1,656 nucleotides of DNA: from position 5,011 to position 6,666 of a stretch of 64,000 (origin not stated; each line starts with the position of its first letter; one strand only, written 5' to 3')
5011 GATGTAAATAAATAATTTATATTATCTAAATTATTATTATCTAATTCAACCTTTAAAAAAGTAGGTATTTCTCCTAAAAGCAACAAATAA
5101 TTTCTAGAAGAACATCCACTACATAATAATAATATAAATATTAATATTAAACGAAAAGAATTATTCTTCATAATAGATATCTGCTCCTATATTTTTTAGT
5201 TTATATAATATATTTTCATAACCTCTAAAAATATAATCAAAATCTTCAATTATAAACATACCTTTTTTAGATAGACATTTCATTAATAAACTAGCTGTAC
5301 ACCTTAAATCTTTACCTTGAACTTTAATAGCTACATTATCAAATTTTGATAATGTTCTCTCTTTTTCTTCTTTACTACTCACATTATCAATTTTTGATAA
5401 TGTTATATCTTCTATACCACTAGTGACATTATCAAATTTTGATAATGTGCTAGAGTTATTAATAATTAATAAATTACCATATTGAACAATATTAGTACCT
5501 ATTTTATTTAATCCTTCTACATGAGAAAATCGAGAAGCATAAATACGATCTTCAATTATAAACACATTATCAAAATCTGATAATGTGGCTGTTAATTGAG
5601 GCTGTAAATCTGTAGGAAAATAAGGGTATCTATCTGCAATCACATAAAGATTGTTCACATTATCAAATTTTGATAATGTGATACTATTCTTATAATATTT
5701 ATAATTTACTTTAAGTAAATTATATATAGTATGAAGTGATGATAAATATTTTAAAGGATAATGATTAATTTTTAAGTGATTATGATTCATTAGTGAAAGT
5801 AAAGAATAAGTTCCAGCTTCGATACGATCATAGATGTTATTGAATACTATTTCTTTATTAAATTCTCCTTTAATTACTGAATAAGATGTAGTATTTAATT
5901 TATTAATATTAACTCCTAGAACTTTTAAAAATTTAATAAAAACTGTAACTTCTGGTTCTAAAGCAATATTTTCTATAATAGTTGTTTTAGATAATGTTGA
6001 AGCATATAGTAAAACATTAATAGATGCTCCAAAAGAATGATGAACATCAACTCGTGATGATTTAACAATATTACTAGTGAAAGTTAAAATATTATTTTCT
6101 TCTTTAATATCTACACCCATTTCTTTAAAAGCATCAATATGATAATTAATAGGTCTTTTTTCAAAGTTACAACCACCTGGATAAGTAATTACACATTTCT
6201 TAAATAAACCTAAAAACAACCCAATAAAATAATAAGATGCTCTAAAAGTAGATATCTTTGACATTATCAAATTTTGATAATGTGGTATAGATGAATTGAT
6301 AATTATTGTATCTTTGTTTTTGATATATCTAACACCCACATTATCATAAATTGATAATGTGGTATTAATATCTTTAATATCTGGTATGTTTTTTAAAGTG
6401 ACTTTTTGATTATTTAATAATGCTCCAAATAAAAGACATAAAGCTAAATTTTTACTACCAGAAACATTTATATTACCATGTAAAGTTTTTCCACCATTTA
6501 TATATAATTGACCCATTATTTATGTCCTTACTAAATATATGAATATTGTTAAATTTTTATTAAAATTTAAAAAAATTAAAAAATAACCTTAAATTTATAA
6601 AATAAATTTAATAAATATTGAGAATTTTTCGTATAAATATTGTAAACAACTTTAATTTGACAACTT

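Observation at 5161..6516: Seven in-frame copies of a 23-bp palindromic element inside the essential gene murA (RPE-like behaviour)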

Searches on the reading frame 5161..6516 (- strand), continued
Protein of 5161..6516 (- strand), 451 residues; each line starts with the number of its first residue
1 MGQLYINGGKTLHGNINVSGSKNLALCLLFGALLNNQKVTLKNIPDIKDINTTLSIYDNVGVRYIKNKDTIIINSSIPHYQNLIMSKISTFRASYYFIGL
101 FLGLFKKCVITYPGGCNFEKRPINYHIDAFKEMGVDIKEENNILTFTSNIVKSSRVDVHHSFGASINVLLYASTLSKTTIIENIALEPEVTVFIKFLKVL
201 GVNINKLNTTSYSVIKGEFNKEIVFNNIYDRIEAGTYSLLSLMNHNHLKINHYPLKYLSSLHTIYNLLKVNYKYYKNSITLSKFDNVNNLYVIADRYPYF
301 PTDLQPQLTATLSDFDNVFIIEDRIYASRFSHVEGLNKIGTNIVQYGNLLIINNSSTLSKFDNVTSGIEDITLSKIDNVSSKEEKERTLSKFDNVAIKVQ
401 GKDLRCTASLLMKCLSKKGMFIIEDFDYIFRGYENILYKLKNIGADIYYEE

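Call 53: find_encoding_contigs(protein=P0007, flank=3000, max_places=4)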
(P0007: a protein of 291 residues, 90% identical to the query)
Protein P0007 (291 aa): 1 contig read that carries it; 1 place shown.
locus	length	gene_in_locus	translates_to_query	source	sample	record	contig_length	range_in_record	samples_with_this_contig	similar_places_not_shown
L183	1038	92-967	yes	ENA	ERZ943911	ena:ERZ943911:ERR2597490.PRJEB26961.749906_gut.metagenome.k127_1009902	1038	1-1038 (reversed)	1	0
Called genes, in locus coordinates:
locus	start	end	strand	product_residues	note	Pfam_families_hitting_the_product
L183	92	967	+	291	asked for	PF00275:EPSP_synthase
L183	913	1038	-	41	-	?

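Call 59: list_cluster_members(proteins=[P0006, P0007])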
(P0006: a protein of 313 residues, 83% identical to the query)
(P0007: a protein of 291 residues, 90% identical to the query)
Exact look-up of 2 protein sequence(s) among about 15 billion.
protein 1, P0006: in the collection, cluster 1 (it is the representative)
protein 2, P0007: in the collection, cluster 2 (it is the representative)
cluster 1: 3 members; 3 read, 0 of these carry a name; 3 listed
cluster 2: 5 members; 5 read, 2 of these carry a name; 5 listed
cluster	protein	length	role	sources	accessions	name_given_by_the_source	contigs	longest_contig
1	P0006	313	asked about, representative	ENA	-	-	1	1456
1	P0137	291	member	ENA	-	-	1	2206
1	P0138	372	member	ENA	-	-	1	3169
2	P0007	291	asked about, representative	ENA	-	-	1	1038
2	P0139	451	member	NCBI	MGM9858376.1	MAG: UDP-N-acetylglucosamine 1-carboxyvinyltransferase [Bacilli bacterium]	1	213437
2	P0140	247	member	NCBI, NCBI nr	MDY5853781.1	MAG: hypothetical protein SPK28_06115, partial [Bacilli bacterium] | hypothetical protein [Bacilli bacterium]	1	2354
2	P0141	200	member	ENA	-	-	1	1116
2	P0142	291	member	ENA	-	-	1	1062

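Call 73: search_protein_families(library=ncbifam, proteins=[window:5161-6516:-], max_evalue=0.001)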
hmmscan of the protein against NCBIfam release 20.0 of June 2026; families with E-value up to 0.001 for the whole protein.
window:5161-6516:- (451 aa): 4 families
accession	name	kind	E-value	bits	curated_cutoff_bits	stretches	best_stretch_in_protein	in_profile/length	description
NF006873.0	PRK09369.1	subfamily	6.1e-87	292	297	1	1-448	1-415/419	UDP-N-acetylglucosamine 1-carboxyvinyltransferase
TIGR01072.1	murA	equivalog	6.8e-86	288.6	392.7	2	1-360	1-363/416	UDP-N-acetylglucosamine 1-carboxyvinyltransferase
NF009470.0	PRK12830.1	equivalog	1.1e-84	284.6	552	2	1-359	1-360/417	UDP-N-acetylglucosamine 1-carboxyvinyltransferase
TIGR01356.1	aroA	equivalog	1e-10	41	287.25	1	14-221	1-216/415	3-phosphoshikimate 1-carboxyvinyltransferase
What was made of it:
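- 5161..6516 (-): murA ORF of 451 aa: a divergent but apparently functional UDP-GlcNAc enolpyruvyl transferase. NCBIfam murA models score 289-292 bits, just below their cut-offs (call 73).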

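Call 80: fold_search(model_id=the predicted structure, library=pdb)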
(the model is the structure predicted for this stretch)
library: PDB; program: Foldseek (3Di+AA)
matches with E <= 10: 593; with E <= 0.001: 104
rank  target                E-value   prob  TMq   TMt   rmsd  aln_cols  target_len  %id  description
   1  9a7b_A                4.0e-42  1.00  0.87  0.91   3.5       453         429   28  Integrative model of MURA2-MURA1 by crosslinking MS and deep learning (released 2024-09-18)
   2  3swg                  2.9e-41  1.00  0.85  0.92   3.6       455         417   28  AQUIFEX AEOLICUS MurA in complex with UDP-N-acetylmuramic acid and covalent adduct of PEP with Cys124 (released 2012-03-14)
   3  2yvw                  7.0e-41  1.00  0.85  0.92   3.6       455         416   28  Crystal structure of UDP-N-acetylglucosamine 1-carboxyvinyltransferase from Aquifex aeolicus VF5 (released 2007-10-16)
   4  6q0y                  2.2e-40  1.00  0.86  0.93   4.0       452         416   24  Crystal structure of MurA from Clostridium difficile, mutant C116S, in the presence of Uridine-Diphosphate-N-Acetylgluco (released 2019-11-27)
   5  5u4h_A                2.6e-40  1.00  0.85  0.92   4.0       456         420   26  1.05 Angstrom Resolution Crystal Structure of UDP-N-acetylglucosamine 1-carboxyvinyltransferase from Acinetobacter bau (released 2016-12-14)
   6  5ujs_A                4.9e-40  1.00  0.85  0.91   3.0       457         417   27  2.45 Angstrom Resolution Crystal Structure of UDP-N-acetylglucosamine 1-carboxyvinyltransferase from Campylobacter jej (released 2017-02-01)
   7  6q0a                  5.9e-40  1.00  0.86  0.93   4.0       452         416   24  Crystal structure of MurA from Clostridium difficile, mutation C116D, n the presence of UDP-N-acetylmuramic acid (released 2019-11-27)
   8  6q03                  1.6e-39  1.00  0.85  0.92   4.0       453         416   24  Crystal structure of MurA from Clostridium difficile in the presence of UDP-N-acetyl-alpha-D-muramic acid with modified  (released 2019-11-27)
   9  9a7b_B                2.0e-39  1.00  0.86  0.88   3.6       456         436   23  Integrative model of MURA2-MURA1 by crosslinking MS and deep learning (released 2024-09-18)
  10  3kqj                  3.3e-39  1.00  0.86  0.92   4.0       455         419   25  MurA binary complex with UDP-N-acetylglucosamine (released 2010-04-28)
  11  5ujs_B                4.2e-39  1.00  0.82  0.85   4.1       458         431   28  2.45 Angstrom Resolution Crystal Structure of UDP-N-acetylglucosamine 1-carboxyvinyltransferase from Campylobacter jej (released 2017-02-01)
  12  2z2c_A                5.0e-39  1.00  0.86  0.92   4.0       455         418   25  MURA inhibited by unag-cnicin adduct (released 2008-05-20)
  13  3zh4                  7.1e-39  1.00  0.85  0.93   3.2       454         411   28  crystal structure of S. pneumoniae Hungary 19A MurA1 in complex with citrate (released 2013-04-24)
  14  1eyn                  1.8e-38  1.00  0.84  0.90   4.5       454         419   26  Structure of mura liganded with the extrinsic fluorescence probe ANS (released 2000-06-09)
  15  1uae                  2.5e-38  1.00  0.85  0.91   4.2       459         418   25  STRUCTURE OF UDP-N-ACETYLGLUCOSAMINE ENOLPYRUVYL TRANSFERASE (released 1997-09-04)
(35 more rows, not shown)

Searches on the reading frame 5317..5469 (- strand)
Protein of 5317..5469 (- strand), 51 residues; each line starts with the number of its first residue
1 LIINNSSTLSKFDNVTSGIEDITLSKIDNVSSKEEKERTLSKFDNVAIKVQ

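Call 47: search_protein_representatives(protein=window:5317-5469:-)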
Query: 51 residues. Proteins with E-value up to 0.001 (for the whole library): 2; up to 1e-10: 0; up to 1e-30: 0. The best 2 are listed.
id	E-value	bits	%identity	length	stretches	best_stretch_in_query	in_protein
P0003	5.6e-04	35.4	49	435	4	1-33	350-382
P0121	9.8e-04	34.6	47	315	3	3-46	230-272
